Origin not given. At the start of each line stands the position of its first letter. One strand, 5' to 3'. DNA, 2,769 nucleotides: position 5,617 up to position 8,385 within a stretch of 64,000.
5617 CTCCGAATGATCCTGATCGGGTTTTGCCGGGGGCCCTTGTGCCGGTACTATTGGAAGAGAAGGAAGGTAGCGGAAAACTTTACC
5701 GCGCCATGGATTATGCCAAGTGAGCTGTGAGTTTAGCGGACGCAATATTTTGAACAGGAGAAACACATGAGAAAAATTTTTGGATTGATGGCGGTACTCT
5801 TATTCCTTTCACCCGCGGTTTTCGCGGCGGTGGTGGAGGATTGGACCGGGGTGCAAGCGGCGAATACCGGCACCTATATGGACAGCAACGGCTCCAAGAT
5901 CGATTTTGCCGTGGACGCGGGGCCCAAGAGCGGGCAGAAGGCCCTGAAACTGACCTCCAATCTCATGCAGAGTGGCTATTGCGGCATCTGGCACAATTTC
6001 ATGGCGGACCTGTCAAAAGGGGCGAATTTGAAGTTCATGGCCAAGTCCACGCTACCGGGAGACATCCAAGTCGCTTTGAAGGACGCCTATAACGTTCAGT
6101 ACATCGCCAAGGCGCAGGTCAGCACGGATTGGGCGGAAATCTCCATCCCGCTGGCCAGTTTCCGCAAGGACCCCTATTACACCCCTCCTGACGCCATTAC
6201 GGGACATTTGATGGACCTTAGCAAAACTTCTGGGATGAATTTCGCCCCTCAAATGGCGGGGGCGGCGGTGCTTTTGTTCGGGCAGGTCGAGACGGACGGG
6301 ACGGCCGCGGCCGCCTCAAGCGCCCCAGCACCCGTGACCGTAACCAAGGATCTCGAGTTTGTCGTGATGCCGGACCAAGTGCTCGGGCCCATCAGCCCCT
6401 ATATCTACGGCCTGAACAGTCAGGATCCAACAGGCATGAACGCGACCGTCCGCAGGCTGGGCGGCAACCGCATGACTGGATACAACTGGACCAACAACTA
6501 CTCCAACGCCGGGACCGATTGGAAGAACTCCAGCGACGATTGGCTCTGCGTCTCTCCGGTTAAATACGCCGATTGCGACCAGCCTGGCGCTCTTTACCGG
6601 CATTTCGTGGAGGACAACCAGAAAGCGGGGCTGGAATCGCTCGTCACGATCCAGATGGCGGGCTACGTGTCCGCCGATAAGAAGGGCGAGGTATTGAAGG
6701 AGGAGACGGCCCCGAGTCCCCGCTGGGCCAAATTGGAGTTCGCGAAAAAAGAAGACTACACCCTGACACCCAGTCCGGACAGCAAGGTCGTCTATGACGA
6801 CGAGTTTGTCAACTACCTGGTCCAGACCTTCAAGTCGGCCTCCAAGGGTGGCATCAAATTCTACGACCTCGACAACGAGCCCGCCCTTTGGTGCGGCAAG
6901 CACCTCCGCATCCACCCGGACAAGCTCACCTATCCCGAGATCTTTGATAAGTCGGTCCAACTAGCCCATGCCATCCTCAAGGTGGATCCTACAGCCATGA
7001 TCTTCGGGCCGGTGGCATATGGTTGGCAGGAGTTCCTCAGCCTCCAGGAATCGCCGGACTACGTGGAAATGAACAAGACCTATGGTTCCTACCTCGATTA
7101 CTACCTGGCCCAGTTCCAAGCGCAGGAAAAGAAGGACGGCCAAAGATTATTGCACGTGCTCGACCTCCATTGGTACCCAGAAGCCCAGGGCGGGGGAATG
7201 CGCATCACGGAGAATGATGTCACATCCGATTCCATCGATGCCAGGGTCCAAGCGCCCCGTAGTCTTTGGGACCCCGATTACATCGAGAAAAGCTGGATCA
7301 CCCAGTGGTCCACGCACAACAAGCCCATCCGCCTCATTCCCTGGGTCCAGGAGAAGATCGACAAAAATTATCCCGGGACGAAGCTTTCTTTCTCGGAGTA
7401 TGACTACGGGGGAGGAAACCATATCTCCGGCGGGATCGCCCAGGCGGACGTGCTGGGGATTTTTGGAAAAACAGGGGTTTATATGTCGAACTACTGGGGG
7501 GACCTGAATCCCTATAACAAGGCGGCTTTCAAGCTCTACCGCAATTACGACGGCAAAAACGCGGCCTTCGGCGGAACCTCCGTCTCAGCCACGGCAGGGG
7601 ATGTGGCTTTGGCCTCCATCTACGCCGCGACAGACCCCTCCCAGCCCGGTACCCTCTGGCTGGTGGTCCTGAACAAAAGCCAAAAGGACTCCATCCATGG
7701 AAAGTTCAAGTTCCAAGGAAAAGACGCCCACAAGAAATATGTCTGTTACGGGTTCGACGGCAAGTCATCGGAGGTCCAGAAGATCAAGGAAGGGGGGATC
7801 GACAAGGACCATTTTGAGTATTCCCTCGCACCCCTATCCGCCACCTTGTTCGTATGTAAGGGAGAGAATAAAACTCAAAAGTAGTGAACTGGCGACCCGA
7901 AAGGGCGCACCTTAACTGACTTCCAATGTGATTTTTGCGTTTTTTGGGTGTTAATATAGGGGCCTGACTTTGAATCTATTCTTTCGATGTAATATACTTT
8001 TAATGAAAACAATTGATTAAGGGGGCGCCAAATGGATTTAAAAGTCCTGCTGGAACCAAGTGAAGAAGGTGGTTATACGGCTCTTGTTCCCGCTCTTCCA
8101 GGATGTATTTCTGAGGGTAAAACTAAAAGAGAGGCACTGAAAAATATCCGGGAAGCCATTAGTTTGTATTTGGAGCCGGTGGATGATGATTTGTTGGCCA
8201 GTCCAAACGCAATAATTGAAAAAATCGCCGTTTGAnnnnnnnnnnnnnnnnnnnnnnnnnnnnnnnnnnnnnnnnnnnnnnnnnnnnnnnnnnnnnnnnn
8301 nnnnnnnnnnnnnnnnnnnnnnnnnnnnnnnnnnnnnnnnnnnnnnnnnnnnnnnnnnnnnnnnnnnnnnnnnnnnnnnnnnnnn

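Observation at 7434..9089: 448-bp direct duplication of the glycoside hydrolase 3' end flanking a hicB-hicA cassette and a truncated phd-like antitoxin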

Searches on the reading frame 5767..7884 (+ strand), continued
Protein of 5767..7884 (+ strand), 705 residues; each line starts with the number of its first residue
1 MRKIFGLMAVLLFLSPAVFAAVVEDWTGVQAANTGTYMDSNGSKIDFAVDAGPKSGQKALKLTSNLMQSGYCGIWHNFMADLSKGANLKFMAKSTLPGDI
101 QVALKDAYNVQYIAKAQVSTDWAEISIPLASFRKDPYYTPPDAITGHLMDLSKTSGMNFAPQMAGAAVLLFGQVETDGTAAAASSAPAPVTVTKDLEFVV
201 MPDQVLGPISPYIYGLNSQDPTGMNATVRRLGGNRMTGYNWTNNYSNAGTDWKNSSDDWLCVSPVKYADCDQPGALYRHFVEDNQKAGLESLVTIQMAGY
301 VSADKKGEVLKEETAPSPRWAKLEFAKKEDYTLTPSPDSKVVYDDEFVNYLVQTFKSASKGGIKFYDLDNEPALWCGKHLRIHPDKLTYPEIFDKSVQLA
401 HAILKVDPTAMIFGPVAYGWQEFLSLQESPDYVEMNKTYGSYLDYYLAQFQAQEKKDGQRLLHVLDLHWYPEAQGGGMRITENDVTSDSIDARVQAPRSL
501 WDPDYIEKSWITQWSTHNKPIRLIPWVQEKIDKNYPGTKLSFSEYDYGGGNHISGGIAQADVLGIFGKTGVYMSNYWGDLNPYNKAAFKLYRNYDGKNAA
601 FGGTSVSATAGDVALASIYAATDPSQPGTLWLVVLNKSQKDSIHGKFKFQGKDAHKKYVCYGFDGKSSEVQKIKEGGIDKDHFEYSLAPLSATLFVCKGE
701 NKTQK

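Call 49: search_solved_structures(query=window:5767-7884:+, max_evalue=1e-10, show_alignments=1)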
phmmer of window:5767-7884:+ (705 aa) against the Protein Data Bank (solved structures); distinct sequences matched with E-value up to 1e-10: 7.
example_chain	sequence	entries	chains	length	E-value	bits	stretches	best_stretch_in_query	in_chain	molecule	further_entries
2yih_A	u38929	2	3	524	9.6e-145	486.7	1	207-698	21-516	CEL44C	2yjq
2ykk_A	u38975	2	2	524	1.2e-143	483.1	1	207-701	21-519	CEL44C | XYLOGLUCANASE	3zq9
3ik2_A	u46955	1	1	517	5.3e-136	457.8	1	208-695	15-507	Endoglucanase A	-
2e0p_A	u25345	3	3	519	2.3e-133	449.1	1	207-696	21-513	Endoglucanase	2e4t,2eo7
2eex_A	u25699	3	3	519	5.9e-133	447.8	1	207-696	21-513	Endoglucanase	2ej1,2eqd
3fw6_A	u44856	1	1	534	1.7e-56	195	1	207-638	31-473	Cellulase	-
3ii1_A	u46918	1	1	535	1.8e-56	195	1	207-638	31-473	Cellulase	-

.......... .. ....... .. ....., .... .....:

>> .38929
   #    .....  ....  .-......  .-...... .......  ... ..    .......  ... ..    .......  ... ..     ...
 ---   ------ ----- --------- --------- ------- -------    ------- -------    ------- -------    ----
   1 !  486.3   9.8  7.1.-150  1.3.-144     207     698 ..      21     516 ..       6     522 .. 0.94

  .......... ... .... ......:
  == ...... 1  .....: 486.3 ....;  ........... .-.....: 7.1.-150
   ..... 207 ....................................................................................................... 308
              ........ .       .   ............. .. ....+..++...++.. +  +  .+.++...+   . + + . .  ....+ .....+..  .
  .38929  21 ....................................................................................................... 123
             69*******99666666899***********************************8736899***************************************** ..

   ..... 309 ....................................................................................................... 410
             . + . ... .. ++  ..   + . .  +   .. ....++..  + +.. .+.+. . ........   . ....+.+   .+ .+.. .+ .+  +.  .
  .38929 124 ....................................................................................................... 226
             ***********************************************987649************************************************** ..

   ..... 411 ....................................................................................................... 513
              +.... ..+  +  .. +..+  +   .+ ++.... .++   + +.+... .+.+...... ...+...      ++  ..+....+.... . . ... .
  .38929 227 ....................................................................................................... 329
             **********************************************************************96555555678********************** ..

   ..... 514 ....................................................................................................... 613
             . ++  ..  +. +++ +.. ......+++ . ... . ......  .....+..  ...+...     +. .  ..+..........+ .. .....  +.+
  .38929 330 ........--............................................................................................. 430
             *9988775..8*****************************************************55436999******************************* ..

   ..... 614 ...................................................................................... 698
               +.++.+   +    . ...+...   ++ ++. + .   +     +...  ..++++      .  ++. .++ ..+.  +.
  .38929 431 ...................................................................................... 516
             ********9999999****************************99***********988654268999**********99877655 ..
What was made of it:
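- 5767..7884 (+): Intact 705-aa secreted GH44 glycoside hydrolase with an N-terminal CBM11-like domain. PDB 2yih (Cel44C xyloglucanase) E 9.6e-145, aligned over residues 207-698 (call 49).
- On Glycoside hydrolase family 44: 2yih, 2e0p and 3ik2 at E 1e-133 to 1e-144 over residues 207-698 (call 49).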

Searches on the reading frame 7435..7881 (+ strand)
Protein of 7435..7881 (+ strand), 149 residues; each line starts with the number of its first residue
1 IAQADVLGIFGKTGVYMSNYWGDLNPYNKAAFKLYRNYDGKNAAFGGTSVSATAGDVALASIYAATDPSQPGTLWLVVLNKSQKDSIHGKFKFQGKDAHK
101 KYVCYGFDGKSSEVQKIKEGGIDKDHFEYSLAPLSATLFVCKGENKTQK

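Call 51: find_related_loci(query=window:7435-7881:+, collection=metagenome_contigs, flank=4000)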
Query window:7435-7881:+ (149 aa) in metagenome_contigs; peptide patterns used: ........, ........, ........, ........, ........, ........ (x = any residue, [..] = any of these).
245 stretches matched a pattern; 145 encode a relative of the query (tblastn E <= 1e-3); the best 80 are kept; 80 distinct loci.
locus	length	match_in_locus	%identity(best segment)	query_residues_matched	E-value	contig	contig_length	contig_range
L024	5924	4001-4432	79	1-144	1e-77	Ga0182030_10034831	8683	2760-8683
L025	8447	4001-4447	74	1-149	3e-74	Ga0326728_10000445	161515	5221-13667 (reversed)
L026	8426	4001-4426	75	1-144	2e-70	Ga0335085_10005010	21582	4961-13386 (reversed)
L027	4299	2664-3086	66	1-141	2e-63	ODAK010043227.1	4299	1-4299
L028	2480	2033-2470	62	1-145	4e-60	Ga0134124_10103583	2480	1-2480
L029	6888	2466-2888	64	1-141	1e-59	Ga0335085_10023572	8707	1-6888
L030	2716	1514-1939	63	1-142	3e-59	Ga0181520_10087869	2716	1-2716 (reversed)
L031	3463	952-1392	65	1-147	3e-58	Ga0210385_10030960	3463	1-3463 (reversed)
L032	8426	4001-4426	66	1-142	1e-57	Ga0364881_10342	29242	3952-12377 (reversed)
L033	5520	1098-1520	66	1-141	3e-57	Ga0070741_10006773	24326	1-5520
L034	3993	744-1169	57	1-142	6e-55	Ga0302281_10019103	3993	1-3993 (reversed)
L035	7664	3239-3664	57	1-142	1e-54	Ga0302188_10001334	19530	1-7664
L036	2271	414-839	56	1-142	2e-55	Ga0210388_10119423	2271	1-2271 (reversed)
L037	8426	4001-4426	58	1-142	1e-54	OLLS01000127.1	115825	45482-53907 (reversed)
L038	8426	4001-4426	56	1-142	2e-54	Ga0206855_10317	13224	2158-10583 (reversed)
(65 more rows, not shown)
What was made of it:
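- Tried and rejected: JGI metagenomes (call 51);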

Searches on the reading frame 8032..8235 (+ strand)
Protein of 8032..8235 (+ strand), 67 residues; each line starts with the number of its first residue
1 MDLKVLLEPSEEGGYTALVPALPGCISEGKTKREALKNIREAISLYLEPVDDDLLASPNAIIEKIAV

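Call 6: search_protein_families(library=pfam, proteins=[window:8032-8235:+], max_evalue=0.01)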
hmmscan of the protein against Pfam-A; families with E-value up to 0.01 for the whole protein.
window:8032-8235:+ (67 aa): 2 families
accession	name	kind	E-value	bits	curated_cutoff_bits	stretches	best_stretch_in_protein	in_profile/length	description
PF15919.11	HicB_lk_antitox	-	1e-09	39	27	1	5-53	3-52/123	HicB_like antitoxin of bacterial toxin-antitoxin system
PF21748.3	UPF0150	-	2.4e-05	24.6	27.3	1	11-46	17-52/64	UPF0150-like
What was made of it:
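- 8032..8235 (+): hicB antitoxin, 67 aa. Only the HicA-binding domain is present, with no C-terminal DNA-binding domain. Pfam PF15919, E 1e-9, 39 bits against a cut-off of 27 (call 6).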

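Call 27: find_encoding_contigs(protein=window:8032-8235:+, flank=10000, max_places=10)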
Protein window:8032-8235:+ (67 aa): no gene with exactly this product is on record in the collection.
